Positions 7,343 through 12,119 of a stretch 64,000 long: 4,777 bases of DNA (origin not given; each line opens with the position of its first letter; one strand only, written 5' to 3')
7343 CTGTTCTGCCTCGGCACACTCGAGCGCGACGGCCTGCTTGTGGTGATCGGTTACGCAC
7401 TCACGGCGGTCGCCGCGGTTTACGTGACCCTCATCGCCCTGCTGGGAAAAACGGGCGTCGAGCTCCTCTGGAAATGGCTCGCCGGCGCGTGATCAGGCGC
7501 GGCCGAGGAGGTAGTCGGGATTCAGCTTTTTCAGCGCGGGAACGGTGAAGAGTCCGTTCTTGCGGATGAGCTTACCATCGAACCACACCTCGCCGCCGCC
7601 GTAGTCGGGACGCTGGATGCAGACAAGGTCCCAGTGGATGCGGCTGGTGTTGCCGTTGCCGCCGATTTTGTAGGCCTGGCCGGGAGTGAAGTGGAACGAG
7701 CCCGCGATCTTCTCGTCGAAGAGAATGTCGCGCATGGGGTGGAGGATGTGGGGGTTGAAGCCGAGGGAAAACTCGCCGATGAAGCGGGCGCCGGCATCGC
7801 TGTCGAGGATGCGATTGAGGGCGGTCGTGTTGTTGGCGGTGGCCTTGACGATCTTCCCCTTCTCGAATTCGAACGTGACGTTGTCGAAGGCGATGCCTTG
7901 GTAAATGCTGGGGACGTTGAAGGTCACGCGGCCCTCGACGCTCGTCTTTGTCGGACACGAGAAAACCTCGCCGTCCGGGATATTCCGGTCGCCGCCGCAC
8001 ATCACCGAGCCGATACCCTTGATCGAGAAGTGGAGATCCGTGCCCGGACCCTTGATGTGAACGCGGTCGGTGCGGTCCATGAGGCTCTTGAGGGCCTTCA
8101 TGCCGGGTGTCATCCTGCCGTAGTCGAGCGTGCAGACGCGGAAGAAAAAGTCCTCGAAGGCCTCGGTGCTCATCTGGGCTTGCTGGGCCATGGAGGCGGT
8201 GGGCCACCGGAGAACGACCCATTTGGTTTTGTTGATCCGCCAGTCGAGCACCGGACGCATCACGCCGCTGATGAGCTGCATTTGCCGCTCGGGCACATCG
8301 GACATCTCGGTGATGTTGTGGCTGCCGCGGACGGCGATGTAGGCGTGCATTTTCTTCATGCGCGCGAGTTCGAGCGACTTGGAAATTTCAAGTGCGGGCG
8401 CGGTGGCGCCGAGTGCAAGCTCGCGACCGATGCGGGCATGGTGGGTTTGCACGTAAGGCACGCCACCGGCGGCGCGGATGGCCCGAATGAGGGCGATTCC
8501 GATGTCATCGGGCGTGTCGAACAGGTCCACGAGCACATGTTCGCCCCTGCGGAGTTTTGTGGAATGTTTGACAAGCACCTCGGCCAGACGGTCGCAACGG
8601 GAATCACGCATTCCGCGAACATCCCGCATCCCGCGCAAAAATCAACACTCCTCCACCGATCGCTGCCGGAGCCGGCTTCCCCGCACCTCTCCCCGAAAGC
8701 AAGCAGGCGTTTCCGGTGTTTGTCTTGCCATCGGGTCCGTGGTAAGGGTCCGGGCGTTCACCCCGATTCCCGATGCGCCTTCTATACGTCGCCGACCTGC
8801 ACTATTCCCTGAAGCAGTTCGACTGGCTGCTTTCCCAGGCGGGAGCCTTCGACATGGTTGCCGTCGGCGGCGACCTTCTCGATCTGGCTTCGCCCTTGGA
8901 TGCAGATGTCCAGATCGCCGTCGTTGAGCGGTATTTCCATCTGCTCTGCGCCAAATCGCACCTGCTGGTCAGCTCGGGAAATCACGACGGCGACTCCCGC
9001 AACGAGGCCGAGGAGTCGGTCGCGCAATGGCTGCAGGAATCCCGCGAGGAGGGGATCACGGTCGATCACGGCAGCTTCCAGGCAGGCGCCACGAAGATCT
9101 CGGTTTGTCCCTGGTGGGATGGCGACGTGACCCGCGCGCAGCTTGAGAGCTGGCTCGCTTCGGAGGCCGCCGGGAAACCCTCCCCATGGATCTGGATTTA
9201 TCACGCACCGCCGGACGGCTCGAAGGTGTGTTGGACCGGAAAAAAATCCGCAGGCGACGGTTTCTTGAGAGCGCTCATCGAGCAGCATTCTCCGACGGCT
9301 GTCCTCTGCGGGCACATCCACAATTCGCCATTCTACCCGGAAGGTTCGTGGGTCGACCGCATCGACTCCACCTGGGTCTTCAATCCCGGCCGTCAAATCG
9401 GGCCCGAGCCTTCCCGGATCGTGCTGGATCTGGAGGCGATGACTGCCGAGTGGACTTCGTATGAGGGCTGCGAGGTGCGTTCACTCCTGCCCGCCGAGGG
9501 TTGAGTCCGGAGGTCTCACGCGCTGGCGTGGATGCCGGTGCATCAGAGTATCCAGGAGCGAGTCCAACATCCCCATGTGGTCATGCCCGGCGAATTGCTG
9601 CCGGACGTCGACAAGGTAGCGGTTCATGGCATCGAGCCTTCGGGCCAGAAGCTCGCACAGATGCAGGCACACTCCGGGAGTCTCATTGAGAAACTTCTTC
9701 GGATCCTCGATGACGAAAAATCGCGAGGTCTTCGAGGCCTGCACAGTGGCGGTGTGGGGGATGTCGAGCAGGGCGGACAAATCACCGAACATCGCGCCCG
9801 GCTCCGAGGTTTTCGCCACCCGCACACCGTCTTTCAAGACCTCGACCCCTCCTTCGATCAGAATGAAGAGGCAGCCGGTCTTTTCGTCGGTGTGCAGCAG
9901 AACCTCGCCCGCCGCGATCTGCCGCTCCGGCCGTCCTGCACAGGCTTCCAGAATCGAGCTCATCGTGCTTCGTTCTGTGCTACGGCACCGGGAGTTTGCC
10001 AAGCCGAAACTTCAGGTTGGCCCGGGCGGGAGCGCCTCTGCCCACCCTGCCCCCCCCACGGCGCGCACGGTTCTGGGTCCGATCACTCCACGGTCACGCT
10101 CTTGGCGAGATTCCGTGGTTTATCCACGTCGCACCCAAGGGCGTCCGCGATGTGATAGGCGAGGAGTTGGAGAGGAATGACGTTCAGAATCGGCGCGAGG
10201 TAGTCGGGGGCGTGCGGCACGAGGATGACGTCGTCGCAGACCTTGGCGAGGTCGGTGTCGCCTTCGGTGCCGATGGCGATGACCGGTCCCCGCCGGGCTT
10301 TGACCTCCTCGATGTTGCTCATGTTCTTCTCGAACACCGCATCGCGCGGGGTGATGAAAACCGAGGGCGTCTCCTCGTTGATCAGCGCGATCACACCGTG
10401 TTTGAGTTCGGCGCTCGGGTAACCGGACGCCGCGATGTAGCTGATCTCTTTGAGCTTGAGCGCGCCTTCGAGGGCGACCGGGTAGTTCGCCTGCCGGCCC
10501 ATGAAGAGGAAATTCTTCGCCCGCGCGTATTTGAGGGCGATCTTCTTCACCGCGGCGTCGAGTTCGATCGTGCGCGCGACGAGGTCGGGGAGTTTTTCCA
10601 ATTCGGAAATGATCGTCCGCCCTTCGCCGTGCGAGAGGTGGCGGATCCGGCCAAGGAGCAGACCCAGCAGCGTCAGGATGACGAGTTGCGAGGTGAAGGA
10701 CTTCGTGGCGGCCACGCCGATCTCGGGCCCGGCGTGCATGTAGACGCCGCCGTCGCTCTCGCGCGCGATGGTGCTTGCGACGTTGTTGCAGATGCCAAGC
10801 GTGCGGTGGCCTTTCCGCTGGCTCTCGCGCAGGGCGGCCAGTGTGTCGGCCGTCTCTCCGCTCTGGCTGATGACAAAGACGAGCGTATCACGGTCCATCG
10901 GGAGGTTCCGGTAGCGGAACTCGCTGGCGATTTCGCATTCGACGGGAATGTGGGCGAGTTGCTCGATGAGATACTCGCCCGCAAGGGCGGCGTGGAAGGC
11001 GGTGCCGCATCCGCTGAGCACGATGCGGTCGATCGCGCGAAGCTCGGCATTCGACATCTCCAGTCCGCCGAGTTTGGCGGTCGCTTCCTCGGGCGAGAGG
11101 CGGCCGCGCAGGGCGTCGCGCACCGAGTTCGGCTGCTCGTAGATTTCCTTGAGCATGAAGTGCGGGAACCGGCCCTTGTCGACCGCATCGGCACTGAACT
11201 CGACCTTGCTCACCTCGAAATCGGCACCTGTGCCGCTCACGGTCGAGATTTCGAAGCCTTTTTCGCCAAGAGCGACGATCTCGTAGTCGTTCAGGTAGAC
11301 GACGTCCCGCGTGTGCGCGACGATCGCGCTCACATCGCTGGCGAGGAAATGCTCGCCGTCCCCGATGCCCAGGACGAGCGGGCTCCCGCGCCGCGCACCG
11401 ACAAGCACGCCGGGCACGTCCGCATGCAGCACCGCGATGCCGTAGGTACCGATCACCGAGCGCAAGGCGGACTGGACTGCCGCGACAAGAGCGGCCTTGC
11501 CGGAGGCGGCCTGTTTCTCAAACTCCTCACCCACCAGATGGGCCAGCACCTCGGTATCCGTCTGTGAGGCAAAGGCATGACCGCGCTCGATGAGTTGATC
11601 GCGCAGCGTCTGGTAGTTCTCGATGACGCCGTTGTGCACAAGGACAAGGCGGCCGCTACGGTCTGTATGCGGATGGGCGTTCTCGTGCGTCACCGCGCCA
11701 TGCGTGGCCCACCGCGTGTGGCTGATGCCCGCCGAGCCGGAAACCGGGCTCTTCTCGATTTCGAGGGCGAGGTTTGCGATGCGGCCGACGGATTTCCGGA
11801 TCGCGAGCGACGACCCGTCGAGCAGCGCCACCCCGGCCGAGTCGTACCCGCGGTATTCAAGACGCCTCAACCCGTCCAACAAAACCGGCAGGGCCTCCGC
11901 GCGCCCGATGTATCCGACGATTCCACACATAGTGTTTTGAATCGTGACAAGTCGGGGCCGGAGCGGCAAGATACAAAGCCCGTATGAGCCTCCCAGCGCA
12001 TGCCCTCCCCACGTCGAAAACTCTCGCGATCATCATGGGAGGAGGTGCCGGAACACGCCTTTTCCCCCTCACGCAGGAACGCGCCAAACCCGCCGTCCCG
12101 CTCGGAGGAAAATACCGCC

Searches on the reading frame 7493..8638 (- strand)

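Call 55: search_protein_families(library=pfam, proteins=[window:7493-8638:-], max_evalue=0.0001)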
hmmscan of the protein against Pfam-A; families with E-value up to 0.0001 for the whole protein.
window:7493-8638:- (381 aa): 1 family
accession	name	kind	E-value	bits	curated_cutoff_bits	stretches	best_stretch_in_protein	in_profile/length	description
PF02073.20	Peptidase_M29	-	5e-44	151.2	27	1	13-341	3-383/406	Thermophilic metalloprotease (M29)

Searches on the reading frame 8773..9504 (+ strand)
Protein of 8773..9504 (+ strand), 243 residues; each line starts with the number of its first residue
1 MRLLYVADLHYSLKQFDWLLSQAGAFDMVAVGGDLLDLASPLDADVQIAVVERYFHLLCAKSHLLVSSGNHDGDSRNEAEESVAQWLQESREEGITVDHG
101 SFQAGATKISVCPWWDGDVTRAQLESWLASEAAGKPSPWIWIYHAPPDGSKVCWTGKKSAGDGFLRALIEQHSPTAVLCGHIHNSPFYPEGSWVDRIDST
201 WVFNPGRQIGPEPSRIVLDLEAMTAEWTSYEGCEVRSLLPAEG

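Call 55: search_protein_families(library=pfam, proteins=[window:8773-9504:+], max_evalue=0.0001)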
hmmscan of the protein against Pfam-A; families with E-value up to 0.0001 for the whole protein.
window:8773-9504:+ (243 aa): 2 families
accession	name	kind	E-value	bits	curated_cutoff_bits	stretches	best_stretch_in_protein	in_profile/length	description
PF00149.33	Metallophos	-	2.6e-10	41.5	21.5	1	1-184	1-190/191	Calcineurin-like phosphoesterase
PF12850.12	Metallophos_2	-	1.1e-09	38.9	27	1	1-212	1-139/154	Calcineurin-like phosphoesterase superfamily domain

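Call 60: search_solved_structures(query=window:8773-9504:+, max_evalue=0.001)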
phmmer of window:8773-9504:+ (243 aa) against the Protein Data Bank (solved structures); distinct sequences matched with E-value up to 0.001: 0.

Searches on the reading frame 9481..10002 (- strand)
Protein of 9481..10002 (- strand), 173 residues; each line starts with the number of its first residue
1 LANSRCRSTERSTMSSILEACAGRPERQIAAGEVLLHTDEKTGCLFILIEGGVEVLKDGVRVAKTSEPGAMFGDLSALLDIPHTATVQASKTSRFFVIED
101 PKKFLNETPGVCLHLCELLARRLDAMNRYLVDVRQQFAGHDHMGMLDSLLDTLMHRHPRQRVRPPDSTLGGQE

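Call 55: search_protein_families(library=pfam, proteins=[window:9481-10002:-], max_evalue=0.0001)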
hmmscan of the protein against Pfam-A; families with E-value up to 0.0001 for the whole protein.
window:9481-10002:- (173 aa): 1 family
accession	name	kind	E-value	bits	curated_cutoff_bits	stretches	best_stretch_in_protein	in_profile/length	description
PF00027.35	cNMP_binding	-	9.7e-13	48.3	27.5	1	27-99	2-78/89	Cyclic nucleotide-binding domain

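Call 61: search_solved_structures(query=window:9481-10002:-, max_evalue=0.001)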
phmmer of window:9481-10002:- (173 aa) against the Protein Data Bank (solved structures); distinct sequences matched with E-value up to 0.001: 34.
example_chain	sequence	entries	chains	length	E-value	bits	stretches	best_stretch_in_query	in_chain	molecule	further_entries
5ezr_A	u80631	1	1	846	8.7e-10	42.1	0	31-118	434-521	cGMP-dependent protein kinase, putative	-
4rz7_A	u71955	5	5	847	8.8e-10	42.1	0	31-118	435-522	cGMP-dependent protein kinase, putative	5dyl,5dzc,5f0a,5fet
9p74_A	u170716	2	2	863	9.6e-10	41.9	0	31-118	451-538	cGMP-dependent protein kinase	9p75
5dyk_A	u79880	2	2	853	4.3e-09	39.8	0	28-107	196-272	CGMP-dependent protein kinase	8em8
3of1_A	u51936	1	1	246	1.1e-07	35.2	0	31-95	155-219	cAMP-dependent protein kinase regulatory subunit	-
6rsx_A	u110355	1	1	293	1.2e-05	28.6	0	45-99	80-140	Regulatory Subunit of Protein Kinase A (cAMP-dependent) from Euglena gracilis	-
5kbf_A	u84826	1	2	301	1.3e-05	28.5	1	30-102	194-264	CAMP-dependent protein kinase regulatory subunit, putative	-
4din_B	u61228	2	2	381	1.4e-05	28.4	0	29-97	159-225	cAMP-dependent protein kinase type I-beta regulatory subunit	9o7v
5v4s_A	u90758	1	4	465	1.4e-05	28.3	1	31-98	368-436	Transporter, cation channel family / cyclic nucleotide-binding domain multi-domain protein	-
5k8s_A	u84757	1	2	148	3.5e-05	27.1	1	30-103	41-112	CAMP-dependent protein kinase regulatory subunit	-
5t3n_A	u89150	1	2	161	4.3e-05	26.8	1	30-103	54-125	cAMP-dependent protein kinase regulatory subunit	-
6ftf_B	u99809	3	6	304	6.1e-05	26.3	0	40-112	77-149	Protein kinase A regulatory subunit, putative | Protein kinase A regulatory subunit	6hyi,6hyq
4z07_A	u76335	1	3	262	6.7e-05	26.2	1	42-98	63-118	cGMP-dependent protein kinase 1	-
7ssb_A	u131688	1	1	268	6.9e-05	26.1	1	42-98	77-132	cGMP-dependent protein kinase 1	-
4mx3_A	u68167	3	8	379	7e-05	26.1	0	29-98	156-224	cAMP-dependent protein kinase type I-alpha regulatory subunit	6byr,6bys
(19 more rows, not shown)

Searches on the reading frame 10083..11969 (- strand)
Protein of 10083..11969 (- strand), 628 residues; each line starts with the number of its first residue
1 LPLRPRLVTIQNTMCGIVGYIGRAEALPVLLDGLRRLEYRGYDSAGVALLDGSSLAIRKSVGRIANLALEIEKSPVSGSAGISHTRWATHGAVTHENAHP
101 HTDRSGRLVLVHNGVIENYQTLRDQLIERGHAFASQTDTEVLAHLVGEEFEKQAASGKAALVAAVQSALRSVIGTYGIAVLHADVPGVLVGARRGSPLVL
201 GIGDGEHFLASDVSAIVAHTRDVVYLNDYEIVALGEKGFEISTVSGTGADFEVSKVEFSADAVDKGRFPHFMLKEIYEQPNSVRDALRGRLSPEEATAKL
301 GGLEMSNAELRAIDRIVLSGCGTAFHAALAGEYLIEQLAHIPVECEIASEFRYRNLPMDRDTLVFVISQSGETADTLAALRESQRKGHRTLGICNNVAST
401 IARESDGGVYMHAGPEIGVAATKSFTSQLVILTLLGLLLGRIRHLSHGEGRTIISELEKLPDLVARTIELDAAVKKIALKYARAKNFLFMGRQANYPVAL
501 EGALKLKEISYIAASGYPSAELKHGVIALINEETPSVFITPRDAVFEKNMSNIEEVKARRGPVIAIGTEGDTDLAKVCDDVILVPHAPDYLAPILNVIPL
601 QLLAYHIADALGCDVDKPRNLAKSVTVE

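Call 55: search_protein_families(library=pfam, proteins=[window:10083-11969:-], max_evalue=0.0001)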
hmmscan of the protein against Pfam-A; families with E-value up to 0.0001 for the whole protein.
window:10083-11969:- (628 aa): 4 families
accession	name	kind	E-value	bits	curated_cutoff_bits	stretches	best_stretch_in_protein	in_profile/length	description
PF01380.27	SIS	-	1.1e-58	197.2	25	2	310-435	2-128/131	SIS domain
PF13522.11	GATase_6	-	3.7e-20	72.7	27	1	76-166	8-82/130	Glutamine amidotransferase domain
PF13537.11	GATase_7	-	1.3e-12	48.2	25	1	93-217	8-122/123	Glutamine amidotransferase domain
PF13230.11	GATase_4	-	1.2e-05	24.8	23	1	71-176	64-169/272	Glutamine amidotransferases class-II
